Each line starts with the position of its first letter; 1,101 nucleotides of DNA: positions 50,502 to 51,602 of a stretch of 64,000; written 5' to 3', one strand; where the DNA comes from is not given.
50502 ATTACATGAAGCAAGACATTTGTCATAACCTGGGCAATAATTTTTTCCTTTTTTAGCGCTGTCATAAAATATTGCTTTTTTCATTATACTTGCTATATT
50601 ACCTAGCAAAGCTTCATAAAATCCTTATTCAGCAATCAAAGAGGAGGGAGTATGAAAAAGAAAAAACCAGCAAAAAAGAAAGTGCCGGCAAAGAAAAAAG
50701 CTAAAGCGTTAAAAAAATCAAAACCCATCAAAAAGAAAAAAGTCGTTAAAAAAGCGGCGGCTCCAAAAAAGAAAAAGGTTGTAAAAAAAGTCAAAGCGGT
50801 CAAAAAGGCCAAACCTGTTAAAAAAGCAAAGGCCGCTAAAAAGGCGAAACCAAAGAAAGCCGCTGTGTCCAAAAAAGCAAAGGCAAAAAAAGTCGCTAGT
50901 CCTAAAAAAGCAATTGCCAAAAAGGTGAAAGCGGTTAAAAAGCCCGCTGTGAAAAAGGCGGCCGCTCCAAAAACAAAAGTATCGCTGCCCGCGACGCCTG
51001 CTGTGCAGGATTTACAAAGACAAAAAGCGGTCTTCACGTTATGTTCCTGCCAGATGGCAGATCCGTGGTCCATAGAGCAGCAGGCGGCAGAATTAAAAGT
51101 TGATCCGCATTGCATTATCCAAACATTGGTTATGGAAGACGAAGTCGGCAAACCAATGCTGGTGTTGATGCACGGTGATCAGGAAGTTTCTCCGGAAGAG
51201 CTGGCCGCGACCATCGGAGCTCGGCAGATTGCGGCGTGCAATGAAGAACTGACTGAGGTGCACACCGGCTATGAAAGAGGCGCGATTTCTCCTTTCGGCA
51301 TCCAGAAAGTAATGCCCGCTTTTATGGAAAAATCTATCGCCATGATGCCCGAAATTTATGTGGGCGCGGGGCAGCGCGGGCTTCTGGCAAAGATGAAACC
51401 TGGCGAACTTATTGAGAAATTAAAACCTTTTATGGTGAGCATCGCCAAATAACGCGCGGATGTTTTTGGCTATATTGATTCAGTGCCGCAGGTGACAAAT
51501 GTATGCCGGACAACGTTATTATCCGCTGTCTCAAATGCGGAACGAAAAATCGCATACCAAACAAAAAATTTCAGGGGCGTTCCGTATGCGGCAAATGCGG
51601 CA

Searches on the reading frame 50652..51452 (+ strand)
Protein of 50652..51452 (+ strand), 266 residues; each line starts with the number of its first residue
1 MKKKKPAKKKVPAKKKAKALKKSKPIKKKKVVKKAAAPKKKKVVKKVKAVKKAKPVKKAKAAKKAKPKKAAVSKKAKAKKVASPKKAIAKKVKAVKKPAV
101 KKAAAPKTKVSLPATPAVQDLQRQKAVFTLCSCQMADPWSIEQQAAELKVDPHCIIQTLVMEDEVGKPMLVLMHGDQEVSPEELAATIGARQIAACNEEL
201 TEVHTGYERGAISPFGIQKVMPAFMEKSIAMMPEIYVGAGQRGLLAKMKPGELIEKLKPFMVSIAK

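Call 67: search_protein_families(library=pfam, proteins=[window:50652-51452:+], max_evalue=0.001)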
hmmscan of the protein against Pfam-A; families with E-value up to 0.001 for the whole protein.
window:50652-51452:+ (266 aa): 1 family
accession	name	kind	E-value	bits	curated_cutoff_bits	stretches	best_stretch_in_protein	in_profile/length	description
PF04073.20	tRNA_edit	-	2.2e-24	86.3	25.5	1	140-254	6-121/123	Aminoacyl-tRNA editing domain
